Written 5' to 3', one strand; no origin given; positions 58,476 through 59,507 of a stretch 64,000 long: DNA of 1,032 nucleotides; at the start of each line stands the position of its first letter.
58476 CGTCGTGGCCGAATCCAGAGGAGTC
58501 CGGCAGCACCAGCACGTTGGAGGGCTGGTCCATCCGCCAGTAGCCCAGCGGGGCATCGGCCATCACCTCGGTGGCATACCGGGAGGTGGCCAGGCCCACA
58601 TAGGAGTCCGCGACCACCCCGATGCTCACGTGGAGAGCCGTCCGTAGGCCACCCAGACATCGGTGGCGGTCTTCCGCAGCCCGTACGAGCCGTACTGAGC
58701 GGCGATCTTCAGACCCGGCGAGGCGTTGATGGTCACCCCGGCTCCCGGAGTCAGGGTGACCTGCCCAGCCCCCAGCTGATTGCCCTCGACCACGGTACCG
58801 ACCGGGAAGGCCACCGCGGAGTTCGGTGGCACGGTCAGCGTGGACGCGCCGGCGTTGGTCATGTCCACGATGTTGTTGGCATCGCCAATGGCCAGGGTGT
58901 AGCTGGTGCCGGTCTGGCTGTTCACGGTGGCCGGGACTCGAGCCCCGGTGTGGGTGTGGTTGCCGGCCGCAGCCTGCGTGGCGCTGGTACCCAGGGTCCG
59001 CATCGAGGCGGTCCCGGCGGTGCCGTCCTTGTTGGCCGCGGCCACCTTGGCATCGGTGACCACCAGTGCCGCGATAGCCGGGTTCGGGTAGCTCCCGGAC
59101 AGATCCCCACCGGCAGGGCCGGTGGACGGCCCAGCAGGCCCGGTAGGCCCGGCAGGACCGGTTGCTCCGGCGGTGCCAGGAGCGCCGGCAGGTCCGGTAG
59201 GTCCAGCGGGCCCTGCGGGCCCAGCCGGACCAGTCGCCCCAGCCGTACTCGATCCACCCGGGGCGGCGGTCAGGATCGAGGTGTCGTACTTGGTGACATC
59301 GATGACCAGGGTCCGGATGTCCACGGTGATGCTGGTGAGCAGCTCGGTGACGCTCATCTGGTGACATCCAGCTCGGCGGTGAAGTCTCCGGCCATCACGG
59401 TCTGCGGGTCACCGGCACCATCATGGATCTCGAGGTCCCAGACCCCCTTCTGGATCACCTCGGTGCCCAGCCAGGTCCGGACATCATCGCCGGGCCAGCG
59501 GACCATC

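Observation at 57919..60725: Second collagen-like/LamG fibre locus, divergently arranged and remote from the tail operon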

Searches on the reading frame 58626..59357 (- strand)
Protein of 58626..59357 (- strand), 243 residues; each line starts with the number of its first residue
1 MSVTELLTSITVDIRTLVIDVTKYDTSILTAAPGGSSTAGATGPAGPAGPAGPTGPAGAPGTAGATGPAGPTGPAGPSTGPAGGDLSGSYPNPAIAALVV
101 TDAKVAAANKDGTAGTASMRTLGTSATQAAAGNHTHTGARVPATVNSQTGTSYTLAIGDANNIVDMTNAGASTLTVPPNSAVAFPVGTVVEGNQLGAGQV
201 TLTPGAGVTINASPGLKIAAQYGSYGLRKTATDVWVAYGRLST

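Call 4: search_protein_families(library=pfam, proteins=[window:58626-59357:-], max_evalue=0.1)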
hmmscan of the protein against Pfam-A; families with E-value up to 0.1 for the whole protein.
window:58626-59357:- (243 aa): 1 family
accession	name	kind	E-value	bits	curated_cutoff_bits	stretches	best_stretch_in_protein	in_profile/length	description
PF01391.23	Collagen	-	0.00043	20.4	27.2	1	40-77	7-44/60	Collagen triple helix repeat (20 copies)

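Call 7: search_protein_families(library=phrogs, proteins=[window:58626-59357:-], max_evalue=0.01)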
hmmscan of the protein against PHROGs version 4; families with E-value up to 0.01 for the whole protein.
window:58626-59357:- (243 aa): 19 families
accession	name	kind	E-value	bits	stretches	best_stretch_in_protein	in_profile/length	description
phrog_8780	-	tail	1.7e-20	73.8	1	143-240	657-754/755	minor tail protein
phrog_21978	-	unknown function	2.9e-19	70.8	1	134-242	114-218/220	-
phrog_21510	-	unknown function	1.8e-15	57.7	1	130-242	441-554/555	-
phrog_18179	-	head and packaging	5e-15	56.7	1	115-242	352-481/482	virion structural protein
phrog_5073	-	tail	1.3e-09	38.6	1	39-173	314-437/519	tail fiber protein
phrog_20194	-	unknown function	1.7e-08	34.9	1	116-240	263-385/495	-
phrog_6320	-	tail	8.5e-08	32.4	1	39-202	166-315/745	tail fiber protein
phrog_819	-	tail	1.9e-07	30.7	1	37-212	627-791/1024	tail protein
phrog_8745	-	tail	8.1e-07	27.7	1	33-231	1427-1624/1803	tail fiber protein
phrog_17587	-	tail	5.1e-06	26.2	1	36-83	356-402/641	tail fiber protein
phrog_1806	-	tail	2.8e-05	24.6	1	37-150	109-218/276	collagen like minor tail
phrog_16053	-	tail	9.1e-05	23.1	1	148-240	60-149/310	tail fiber protein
phrog_19200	-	head and packaging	0.00022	21.6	1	39-190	61-204/268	virion structural protein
phrog_5711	-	head and packaging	0.00025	22.2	1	97-151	55-109/157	head fiber protein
phrog_366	-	tail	0.0013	19.3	1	35-119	340-388/474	tail fiber protein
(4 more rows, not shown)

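Call 58: search_protein_families(library=ncbifam, proteins=[window:58626-59357:-], max_evalue=0.01)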
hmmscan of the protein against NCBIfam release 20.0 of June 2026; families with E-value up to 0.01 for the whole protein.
window:58626-59357:- (243 aa): 1 family
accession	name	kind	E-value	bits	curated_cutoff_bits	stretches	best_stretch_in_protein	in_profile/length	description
NF038329.2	gly_rich_SclB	equivalog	6e-07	28.7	325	1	36-139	155-235/442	LPXTG-anchored collagen-like adhesin Scl2/SclB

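Call 59: search_protein_families(library=padloc, proteins=[window:58626-59357:-], max_evalue=0.01)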
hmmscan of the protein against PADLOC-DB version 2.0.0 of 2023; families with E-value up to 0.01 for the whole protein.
window:58626-59357:- (243 aa): 0 families

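Call 78: search_dna_similar(query=window:58626-59357:-, collection=phages, mode=protein, max_rows=25, max_evalue=0.00001)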
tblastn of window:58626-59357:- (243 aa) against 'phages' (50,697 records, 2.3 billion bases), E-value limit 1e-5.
Records with a match: 247; places in all: 248; records where one place covers at least 80% of the query: 0.
Best place of each record, by identity: <60% 247.
By first word of the organism name: Gordonia 223; Brevundimonas 5; Pseudomonas 2; Achromobacter 2; Stenotrophomonas 2; Marinobacter 1; Alphaproteobacteria 1; Variovorax 1; Streptomyces 1; Ruegeria 1; and 8 more.
By host as written in the record: Gordonia terrae 3612 188; Gordonia rubripertincta NRRL B-16540 14; Gordonia terrae CAG3 10; - 8; Gordonia rubripertincta NRRL B-16540 SEA 4; Brevundimonas pondensis LVF1 4; Gordonia rubripertincta Grub38 2; Pseudomonas grimontii MBTL2-21 2; and 13 more.
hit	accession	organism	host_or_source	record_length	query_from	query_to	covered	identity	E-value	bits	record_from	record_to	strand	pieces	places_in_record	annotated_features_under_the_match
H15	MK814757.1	Gordonia phage Fairfaxidum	Gordonia terrae 3612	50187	100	241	58%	37.9%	1e-14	79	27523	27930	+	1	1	31: minor tail protein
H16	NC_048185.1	Gordonia phage Fairfaxidum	Gordonia terrae 3612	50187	100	241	58%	37.9%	1e-14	79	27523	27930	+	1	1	31: minor tail protein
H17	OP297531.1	Gordonia phage SummitAcademy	Gordonia rubripertincta Grub38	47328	112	236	51%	41.8%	5e-16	82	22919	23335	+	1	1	28: minor tail protein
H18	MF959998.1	Marinobacter phage PS6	Marinobacter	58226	135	242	44%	48.1%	6e-18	88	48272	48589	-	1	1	hypothetical protein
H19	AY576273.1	Alphaproteobacteria phage PhiJL001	-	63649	144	242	41%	51.5%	5e-17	85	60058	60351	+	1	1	gp87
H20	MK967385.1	Gordonia phage SheckWes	Gordonia rubripertincta NRRL B-16540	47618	112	236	51%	40.4%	4e-15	80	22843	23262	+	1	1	28: minor tail protein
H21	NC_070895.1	Gordonia phage SheckWes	Gordonia rubripertincta NRRL B-16540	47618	112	236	51%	40.4%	4e-15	80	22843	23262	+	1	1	28: tail protein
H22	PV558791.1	Variovorax phage VBv52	Variovorax boronicumulans DSM 21722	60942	137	242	44%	47.7%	2e-19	92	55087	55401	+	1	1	record has no annotation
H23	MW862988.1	Gordonia phage Tolls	Gordonia terrae CAG3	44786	145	241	40%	52.0%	1e-19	93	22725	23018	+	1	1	29: minor tail protein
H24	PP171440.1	Streptomyces phage DekoNeimoidia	soil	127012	145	239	39%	52.6%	1e-18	91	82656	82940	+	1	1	record has no annotation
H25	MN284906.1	Gordonia phage CherryonLim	Gordonia rubripertincta NRRL B-16540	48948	112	236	51%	40.0%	1e-14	78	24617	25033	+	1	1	30: hypothetical protein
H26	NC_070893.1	Gordonia phage CherryonLim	Gordonia rubripertincta NRRL B-16540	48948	112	236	51%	40.0%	1e-14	78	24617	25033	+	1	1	30: tail protein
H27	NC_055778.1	Gordonia phage Stultus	Gordonia terrae 3612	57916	152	242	37%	54.9%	2e-20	96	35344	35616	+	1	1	38: minor tail protein | 39: minor tail protein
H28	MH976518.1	Gordonia phage Stultus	Gordonia terrae 3612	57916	152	242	37%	54.9%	2e-20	96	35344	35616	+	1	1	38: minor tail protein | 39: hypothetical protein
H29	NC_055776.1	Gordonia phage Geodirt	Gordonia terrae 3612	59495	152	242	37%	54.9%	2e-20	96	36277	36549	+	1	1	38: minor tail protein | 39: minor tail protein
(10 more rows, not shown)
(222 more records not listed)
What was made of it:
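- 58626..59357 (-): P2: the fibre shaft. It has a conserved N-terminal ~35 aa (TVDI motif), 13 Gly-X-Y triplets, an NHTHT motif and a C-terminal minor-tail-protein domain. PHROG phrog_8780 minor tail protein C-terminus, E = 1.7e-20 (call 7). tblastn finds 247 phage records, 223 of them Gordonia phages, annotated as minor tail protein (call 78).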

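Call 93: get_annotated_region(hit=H27, flank=5000)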
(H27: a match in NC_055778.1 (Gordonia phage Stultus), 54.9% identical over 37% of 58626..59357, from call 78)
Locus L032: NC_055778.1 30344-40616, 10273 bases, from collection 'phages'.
description: Gordonia phage Stultus, complete genome.
organism: Gordonia phage Stultus (NCBI taxid 2483674)
taxonomy: Viruses; Duplodnaviria; Heunggongvirae; Uroviricota; Caudoviricetes; Vividuovirus; Vividuovirus stultus
host: Gordonia terrae 3612; source: soil; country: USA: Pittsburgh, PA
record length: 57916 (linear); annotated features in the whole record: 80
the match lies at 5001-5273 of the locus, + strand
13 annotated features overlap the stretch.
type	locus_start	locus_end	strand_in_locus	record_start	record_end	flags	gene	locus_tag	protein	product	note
CDS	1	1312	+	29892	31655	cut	33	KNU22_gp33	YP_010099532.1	minor tail protein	-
CDS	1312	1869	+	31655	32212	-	34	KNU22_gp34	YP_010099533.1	minor tail protein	-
CDS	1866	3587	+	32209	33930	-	35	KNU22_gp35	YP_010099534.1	minor tail protein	-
CDS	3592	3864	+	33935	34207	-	36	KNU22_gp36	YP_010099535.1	hypothetical protein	-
CDS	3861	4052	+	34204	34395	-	37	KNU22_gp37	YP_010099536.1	hypothetical protein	-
CDS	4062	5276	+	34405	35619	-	38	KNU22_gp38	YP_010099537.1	minor tail protein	-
CDS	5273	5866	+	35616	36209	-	39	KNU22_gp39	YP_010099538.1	minor tail protein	-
CDS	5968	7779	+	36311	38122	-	40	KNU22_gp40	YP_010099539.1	endolysin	-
CDS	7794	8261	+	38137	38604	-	41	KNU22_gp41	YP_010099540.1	hypothetical protein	-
CDS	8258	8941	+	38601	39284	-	42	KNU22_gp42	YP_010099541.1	minor tail protein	-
CDS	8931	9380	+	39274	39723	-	43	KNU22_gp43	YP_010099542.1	hypothetical protein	-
CDS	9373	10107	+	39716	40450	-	44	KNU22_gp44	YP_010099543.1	lysin B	-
CDS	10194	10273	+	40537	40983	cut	45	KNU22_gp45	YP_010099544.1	hypothetical protein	-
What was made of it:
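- The P2 C-terminus matches proteins annotated as minor tail proteins inside tail operons (calls 78, 93).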

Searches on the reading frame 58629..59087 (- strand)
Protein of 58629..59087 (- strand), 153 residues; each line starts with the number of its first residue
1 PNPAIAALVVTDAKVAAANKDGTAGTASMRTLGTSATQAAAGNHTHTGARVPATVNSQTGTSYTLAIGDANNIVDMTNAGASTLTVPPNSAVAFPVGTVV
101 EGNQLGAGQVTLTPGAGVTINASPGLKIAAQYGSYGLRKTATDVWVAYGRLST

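Call 97: predict_structure(protein=window:58629-59087:-)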
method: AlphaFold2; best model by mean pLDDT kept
length: 153 residues; sequences in the alignment: 1
mean_pLDDT: 33.9   pTM: 0.16
mean pLDDT of the five models: 33.9, 30.3, 30.0, 29.7, 28.8
residues with pLDDT >= 90: 0; 70-90: 0; 50-70: 5; < 50: 148
segments of 3 or more residues with pLDDT < 50: 1-18, 23-29, 31-153
pLDDT, mean of each block of 10 residues (from residue 1): 41 44 48 36 31 31 30 32 33 31 30 32 32 31 32 24
secondary structure, 60 per line:
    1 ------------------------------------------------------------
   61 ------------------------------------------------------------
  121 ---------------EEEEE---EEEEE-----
elements in order: E136-140 E144-148
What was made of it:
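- The P2 C-terminus could not be modelled (pLDDT 34, call 97).
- Tried and rejected: The AF2 single-sequence model failed (pLDDT 34, call 97), so I ran no fold search on it.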
